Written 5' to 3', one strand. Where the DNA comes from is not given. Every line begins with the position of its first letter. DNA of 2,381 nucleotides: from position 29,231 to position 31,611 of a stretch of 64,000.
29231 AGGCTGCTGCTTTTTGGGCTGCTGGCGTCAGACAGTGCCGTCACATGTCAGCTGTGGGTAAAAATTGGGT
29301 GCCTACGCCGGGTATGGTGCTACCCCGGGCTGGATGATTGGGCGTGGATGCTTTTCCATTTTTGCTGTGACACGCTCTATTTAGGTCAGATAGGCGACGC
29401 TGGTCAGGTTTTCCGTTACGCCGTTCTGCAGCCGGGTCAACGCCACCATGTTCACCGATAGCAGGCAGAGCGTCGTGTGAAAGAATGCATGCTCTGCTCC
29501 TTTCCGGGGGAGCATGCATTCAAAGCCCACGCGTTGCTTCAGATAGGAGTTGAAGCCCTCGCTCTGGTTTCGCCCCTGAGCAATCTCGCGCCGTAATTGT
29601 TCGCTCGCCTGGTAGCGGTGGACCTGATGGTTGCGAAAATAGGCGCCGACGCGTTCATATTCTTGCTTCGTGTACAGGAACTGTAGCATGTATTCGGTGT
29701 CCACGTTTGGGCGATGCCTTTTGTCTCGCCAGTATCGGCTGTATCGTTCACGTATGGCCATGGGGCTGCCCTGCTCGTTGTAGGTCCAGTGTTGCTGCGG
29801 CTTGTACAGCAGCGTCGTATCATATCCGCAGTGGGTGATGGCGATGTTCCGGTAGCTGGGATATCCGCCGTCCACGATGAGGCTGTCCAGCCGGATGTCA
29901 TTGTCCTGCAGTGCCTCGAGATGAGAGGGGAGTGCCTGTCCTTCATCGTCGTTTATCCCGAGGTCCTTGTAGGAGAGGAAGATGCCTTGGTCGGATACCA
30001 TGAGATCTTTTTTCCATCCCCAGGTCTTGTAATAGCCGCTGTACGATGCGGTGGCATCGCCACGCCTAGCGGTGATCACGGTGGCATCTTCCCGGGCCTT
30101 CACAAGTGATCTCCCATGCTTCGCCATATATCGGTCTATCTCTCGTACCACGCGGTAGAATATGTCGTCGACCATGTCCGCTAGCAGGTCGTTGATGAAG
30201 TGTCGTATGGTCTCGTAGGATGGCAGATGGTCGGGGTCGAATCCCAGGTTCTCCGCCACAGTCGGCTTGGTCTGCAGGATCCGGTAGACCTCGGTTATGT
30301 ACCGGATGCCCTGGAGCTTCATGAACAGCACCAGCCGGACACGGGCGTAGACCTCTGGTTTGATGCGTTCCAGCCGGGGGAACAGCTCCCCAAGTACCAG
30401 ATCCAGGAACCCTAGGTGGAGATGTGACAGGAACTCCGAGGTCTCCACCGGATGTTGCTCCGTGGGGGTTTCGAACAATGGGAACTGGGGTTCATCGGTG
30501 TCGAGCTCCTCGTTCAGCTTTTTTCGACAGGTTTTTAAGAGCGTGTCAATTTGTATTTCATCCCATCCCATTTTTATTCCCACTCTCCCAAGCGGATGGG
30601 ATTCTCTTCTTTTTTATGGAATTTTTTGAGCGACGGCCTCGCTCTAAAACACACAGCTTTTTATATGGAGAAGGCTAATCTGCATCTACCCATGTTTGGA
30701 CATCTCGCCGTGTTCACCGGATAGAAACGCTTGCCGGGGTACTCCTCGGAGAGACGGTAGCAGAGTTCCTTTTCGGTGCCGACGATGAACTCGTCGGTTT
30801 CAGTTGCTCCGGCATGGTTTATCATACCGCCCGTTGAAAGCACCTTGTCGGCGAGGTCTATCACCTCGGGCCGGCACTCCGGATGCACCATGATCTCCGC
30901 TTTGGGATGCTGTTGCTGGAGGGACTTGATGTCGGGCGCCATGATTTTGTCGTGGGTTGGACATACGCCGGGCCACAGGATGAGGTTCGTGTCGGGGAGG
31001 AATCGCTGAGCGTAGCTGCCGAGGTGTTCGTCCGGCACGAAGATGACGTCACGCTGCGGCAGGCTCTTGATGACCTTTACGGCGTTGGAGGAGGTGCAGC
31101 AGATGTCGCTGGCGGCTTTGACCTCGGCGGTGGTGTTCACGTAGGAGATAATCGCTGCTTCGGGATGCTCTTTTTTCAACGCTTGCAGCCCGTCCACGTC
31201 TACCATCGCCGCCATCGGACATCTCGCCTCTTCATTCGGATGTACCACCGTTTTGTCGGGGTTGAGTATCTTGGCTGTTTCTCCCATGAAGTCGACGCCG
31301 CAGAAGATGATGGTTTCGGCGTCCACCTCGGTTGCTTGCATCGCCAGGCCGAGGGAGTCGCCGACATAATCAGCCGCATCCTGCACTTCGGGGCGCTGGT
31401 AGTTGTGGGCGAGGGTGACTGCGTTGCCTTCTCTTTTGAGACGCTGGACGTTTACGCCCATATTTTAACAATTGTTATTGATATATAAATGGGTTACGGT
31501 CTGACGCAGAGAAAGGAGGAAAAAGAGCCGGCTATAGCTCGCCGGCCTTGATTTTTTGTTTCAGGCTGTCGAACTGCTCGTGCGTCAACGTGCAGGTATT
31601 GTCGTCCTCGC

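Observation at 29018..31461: ISH3/IS4-like insertion sequence cleanly splits nadA, with recoverable TSD and TIRs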

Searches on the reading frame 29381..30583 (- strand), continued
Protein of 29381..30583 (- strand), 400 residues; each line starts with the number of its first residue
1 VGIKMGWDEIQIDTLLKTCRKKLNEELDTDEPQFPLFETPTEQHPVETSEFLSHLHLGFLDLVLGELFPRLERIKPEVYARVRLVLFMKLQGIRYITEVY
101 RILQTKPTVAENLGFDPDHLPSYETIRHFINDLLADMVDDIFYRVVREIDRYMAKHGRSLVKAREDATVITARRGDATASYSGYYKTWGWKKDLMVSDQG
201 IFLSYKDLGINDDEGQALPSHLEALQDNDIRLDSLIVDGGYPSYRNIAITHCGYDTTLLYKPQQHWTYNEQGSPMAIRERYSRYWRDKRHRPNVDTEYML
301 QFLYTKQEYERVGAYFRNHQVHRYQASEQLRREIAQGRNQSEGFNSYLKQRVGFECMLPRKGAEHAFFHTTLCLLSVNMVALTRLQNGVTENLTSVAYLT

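Call 58: fold_search(model_id=the predicted structure, library=pdb)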
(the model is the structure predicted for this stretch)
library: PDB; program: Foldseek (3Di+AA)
matches with E <= 10: 473; with E <= 0.001: 1
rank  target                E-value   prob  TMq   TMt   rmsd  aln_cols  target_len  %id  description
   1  6xgw_B                6.6e-04  1.00  0.34  0.37  15.9       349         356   15  ISCth4 transposase, pre-reaction complex, PRC (released 2020-10-14)
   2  3hot_B                4.6e-03  0.94  0.19  0.22  21.5       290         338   16  Crystal structure of the Mos1 mariner paired end complex with Mn (released 2009-09-22)
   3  3k9j_B                5.3e-03  0.99  0.18  0.32  19.6       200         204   14  Transposase domain of Metnase (released 2010-07-14)
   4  6p5a_A                9.4e-03  0.75  0.21  0.19  22.7       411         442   10  Drosophila P element transposase strand transfer complex (released 2019-10-30)
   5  5ejk_H                1.4e-02  0.99  0.19  0.28  20.2       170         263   15  Crystal structure of the Rous sarcoma virus intasome (released 2016-02-17)
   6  5ejk_B                1.7e-02  0.97  0.20  0.30  19.9       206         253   11  Crystal structure of the Rous sarcoma virus intasome (released 2016-02-17)
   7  6pe2_A                1.8e-02  0.57  0.21  0.19  23.8       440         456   10  Drosophila P element transposase strand transfer complex (released 2019-10-30)
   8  7pel_A                1.9e-02  1.00  0.19  0.28  17.9       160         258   13  CryoEM structure of simian T-cell lymphotropic virus intasome in complex with PP2A regulatory subunit B56 gamma (released 2021-08-25)
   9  5ejk_F                1.9e-02  0.96  0.19  0.29  20.1       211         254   13  Crystal structure of the Rous sarcoma virus intasome (released 2016-02-17)
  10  7ouf_B                2.1e-02  1.00  0.19  0.26  18.8       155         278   14  Structure of the STLV intasome:B56 complex bound to the strand-transfer inhibitor XZ450 (released 2021-08-18)
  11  4mdb                  2.7e-02  0.94  0.20  0.36  20.0       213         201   12  Structure of Mos1 transposase catalytic domain and Raltegravir with Mg (released 2014-01-22)
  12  7pel_B                2.9e-02  0.99  0.19  0.26  19.5       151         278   14  CryoEM structure of simian T-cell lymphotropic virus intasome in complex with PP2A regulatory subunit B56 gamma (released 2021-08-25)
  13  7jn3_A                3.4e-02  0.99  0.20  0.28  19.6       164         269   11  Cryo-EM structure of Rous sarcoma virus cleaved synaptic complex (CSC) with HIV-1 integrase strand transfer inhibitor  (released 2021-03-17)
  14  3f9k_A                3.7e-02  0.95  0.20  0.35  20.5       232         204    9  Two domain fragment of HIV-2 integrase in complex with LEDGF IBD (released 2009-01-20)
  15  9rmu_A                3.9e-02  0.82  0.18  0.27  21.5       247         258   11  SIVtal integrase in complex with RNA stem-loop (focused refinement of the filament repeat unit) (released 2025-12-10)
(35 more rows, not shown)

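Call 59: search_protein_representatives(alignment_id=A1)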
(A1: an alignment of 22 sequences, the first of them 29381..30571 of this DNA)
Query: 22 sequences, 399 profile positions. Proteins with E-value up to 0.001 (for the whole library): 442; up to 1e-10: 237; up to 1e-30: 113. The best 150 are listed.
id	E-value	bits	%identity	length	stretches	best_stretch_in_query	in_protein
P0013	3.2e-193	658.7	-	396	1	1-399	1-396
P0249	3.6e-144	497.2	-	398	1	4-399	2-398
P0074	4.0e-133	460.8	-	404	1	5-398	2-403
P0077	1.3e-121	423.0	-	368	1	31-399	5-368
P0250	2.1e-117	409.1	-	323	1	74-399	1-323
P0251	3.8e-109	381.9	-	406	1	4-398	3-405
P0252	1.1e-103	364.0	-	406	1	8-399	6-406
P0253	6.5e-97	341.6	-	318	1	84-399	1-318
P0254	3.0e-95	336.1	-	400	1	8-399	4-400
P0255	1.0e-93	331.1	-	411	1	5-398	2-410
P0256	5.9e-93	328.6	-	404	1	30-399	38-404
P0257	8.1e-89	315.0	-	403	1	5-399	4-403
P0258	5.4e-88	312.3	-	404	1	4-399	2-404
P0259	1.3e-86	307.7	-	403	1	4-397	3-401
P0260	6.1e-83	295.6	-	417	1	1-397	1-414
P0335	9.2e-46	173.2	-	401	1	22-392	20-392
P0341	1.9e-40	155.7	-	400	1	7-395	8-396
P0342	2.3e-40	155.4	-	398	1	35-395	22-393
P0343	3.0e-38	148.4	-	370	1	44-393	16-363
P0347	5.9e-36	140.9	-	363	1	44-392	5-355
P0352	1.2e-33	133.3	-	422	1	71-395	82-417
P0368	2.8e-28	115.6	-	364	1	44-390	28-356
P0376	2.5e-25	105.9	-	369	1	31-390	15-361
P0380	1.3e-24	103.6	-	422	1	35-398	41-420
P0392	1.6e-21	93.4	-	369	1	46-389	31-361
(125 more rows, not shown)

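Call 60: search_protein_families(library=ncbifam, proteins=[P0380, P0392, P0376, P0368, P0352, P0347, P0343, P0342, P0341, P0335], max_evalue=0.01)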
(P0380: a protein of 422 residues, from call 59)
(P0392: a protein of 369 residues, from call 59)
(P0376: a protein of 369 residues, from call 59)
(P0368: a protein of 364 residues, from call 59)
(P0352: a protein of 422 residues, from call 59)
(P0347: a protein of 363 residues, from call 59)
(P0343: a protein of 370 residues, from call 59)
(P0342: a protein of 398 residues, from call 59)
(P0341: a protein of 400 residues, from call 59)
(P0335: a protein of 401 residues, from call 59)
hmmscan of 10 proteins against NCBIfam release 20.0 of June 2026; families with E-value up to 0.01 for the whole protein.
P0380 (422 aa): 1 family
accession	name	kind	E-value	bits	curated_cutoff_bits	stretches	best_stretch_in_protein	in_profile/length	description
NF033551.1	transpos_IS1182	equivalog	0.0019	17.2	270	1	184-262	245-327/488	IS1182 family transposase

P0392 (369 aa): 0 families

P0376 (369 aa): 4 families
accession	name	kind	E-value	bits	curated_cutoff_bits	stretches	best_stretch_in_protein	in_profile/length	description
NF033551.1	transpos_IS1182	equivalog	3.9e-08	32.6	270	1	171-246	270-344/488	IS1182 family transposase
NF033579.1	transpos_IS5_2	equivalog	4.7e-07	29.6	140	1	132-254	101-224/289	IS5 family transposase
NF033580.1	transpos_IS5_3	equivalog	0.0031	17.1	110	0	172-245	131-206/258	IS5 family transposase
NF033539.1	transpos_IS1380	equivalog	0.0088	14.7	180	0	300-352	321-374/419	IS1380 family transposase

P0368 (364 aa): 1 family
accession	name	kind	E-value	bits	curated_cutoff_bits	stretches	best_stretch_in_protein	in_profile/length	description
NF033579.1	transpos_IS5_2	equivalog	7.4e-05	22.4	140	1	179-259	157-240/289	IS5 family transposase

P0352 (422 aa): 3 families
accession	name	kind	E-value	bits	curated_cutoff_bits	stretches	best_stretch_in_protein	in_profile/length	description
NF033551.1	transpos_IS1182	equivalog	3.3e-07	29.6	270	1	189-337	251-388/488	IS1182 family transposase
NF033539.1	transpos_IS1380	equivalog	0.00014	20.6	180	1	82-264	44-226/419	IS1380 family transposase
NF033580.1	transpos_IS5_3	equivalog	0.0047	16.5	110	1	178-257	100-182/258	IS5 family transposase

P0347 (363 aa): 3 families
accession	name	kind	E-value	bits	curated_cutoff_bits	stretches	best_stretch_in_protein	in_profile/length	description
NF033551.1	transpos_IS1182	equivalog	4.4e-07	29.1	270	0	146-226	264-343/488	IS1182 family transposase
NF033592.1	transpos_IS4_1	equivalog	1.2e-05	24.6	115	1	17-342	10-329/332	IS4 family transposase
NF033539.1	transpos_IS1380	equivalog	0.006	15.2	180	1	69-341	80-372/419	IS1380 family transposase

P0343 (370 aa): 1 family
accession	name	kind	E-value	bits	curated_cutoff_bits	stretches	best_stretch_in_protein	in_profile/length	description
NF033551.1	transpos_IS1182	equivalog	6.3e-10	38.5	270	1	142-232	249-342/488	IS1182 family transposase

P0342 (398 aa): 0 families

P0341 (400 aa): 0 families

P0335 (401 aa): 4 families
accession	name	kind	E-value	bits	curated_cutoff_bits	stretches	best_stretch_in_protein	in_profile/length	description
NF033551.1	transpos_IS1182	equivalog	6.5e-14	51.7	270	1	189-276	269-359/488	IS1182 family transposase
NF033580.1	transpos_IS5_3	equivalog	8.7e-09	35.3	110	1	132-250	72-190/258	IS5 family transposase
NF033579.1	transpos_IS5_2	equivalog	1.9e-05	24.3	140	1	148-270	103-220/289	IS5 family transposase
NF033578.1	transpos_IS5_1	equivalog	0.003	16.7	275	0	188-245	284-342/419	IS5 family transposase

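Call 93: search_dna_similar(query=P0335, collection=plasmids, mode=protein, max_evalue=0.01, max_rows=25)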
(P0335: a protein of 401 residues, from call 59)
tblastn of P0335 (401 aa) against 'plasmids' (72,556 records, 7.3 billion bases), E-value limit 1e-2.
Records with a match: 1; places in all: 1; records where one place covers at least 80% of the query: 0.
Best place of each record, by identity: <60% 1.
By first word of the organism name: Thermus 1.
By predicted mobility (MOB-suite, as given by PLSDB): non-mobilizable 1.
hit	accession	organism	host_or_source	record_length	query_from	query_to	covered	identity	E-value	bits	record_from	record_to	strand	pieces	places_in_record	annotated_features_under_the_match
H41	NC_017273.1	Thermus thermophilus SG0.5JP17-16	-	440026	156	242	22%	32.6%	8e-4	49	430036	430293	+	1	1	transposase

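Call 94: get_annotated_region(hit=H41, flank=1500)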
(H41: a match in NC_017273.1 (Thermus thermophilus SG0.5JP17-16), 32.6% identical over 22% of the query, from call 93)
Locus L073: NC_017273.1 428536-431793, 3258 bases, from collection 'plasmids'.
description: Thermus thermophilus SG0.5JP17-16 plasmid pTHTHE1601, complete sequence
organism: Thermus thermophilus SG0.5JP17-16 (NCBI taxid 762633)
taxonomy: Bacteria; Deinococcota; Deinococci; Thermales; Thermaceae; Thermus; Thermus thermophilus; Thermus thermophilus SG0.5JP17-16
host: -; source: -; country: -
typing (MOB-suite, as given by PLSDB): non-mobilizable; replicon rep_cluster_1121; mating-pair formation MPF_T
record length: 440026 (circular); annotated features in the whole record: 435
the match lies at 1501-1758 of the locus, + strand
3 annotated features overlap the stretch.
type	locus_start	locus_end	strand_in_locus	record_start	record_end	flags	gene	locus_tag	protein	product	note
CDS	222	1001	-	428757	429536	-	-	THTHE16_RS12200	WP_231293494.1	IS982 family transposase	-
CDS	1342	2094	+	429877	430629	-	-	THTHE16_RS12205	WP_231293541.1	transposase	-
CDS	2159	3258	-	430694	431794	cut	-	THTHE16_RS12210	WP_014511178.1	transposase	GO:0006313 - DNA transposition [Evidence IEA]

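Call 99: find_encoding_contigs(protein=P0002, flank=3000, max_places=10)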
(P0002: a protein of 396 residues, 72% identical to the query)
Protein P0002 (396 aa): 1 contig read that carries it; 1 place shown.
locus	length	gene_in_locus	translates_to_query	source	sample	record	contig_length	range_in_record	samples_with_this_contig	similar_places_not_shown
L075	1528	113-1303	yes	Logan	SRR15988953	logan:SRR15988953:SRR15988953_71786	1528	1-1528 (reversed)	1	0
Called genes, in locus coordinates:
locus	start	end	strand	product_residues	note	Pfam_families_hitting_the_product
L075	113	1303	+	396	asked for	-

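Call 100: find_encoding_contigs(protein=P0013, flank=3000, max_places=10)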
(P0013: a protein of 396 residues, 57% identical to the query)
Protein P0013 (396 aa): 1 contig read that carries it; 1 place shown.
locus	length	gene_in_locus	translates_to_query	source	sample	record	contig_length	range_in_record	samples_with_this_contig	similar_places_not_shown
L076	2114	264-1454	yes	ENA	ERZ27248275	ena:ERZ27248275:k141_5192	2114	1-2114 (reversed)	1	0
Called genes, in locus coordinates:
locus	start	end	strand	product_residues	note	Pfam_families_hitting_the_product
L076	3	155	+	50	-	?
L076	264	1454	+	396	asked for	-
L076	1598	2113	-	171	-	?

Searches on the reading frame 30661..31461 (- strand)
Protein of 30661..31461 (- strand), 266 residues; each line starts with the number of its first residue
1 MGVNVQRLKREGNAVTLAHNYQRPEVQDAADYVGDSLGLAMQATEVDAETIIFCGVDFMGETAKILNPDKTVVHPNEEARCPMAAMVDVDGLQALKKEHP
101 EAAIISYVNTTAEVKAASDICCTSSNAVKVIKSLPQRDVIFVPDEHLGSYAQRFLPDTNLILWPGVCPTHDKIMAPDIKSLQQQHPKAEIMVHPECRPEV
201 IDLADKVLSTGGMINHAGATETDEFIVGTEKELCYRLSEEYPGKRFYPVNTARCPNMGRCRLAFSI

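Call 4: search_protein_families(library=pfam, proteins=[window:30691-31461:-], max_evalue=0.01)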
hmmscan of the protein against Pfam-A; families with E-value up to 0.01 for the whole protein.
window:30691-31461:- (257 aa): 1 family
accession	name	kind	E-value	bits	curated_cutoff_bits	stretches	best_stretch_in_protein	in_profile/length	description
PF02445.21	NadA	-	5.3e-108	361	27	1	4-257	2-257/295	Quinolinate synthetase A protein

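Call 14: find_encoding_contigs(protein=window:30661-31461:-, flank=3000, max_places=6)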
Protein window:30661-31461:- (266 aa): 4 contigs read that carry it; 2 places shown.
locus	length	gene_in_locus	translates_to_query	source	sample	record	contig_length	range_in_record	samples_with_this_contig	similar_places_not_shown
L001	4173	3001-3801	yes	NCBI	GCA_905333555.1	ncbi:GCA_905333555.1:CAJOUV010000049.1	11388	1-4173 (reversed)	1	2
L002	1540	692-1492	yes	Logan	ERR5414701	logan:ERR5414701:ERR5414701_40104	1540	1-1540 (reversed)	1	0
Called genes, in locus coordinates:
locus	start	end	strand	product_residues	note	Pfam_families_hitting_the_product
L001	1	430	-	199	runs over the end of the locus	PF00827:Ribosomal_L15e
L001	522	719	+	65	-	PF01361:Tautomerase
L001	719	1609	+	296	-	-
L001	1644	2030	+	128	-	PF01451:LMWPc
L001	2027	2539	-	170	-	PF09719:C_GCAxxG_C_C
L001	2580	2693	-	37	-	-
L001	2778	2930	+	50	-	-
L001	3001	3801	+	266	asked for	PF02445:NadA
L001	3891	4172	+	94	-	?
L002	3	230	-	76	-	?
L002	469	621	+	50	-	-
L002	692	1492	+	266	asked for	PF02445:NadA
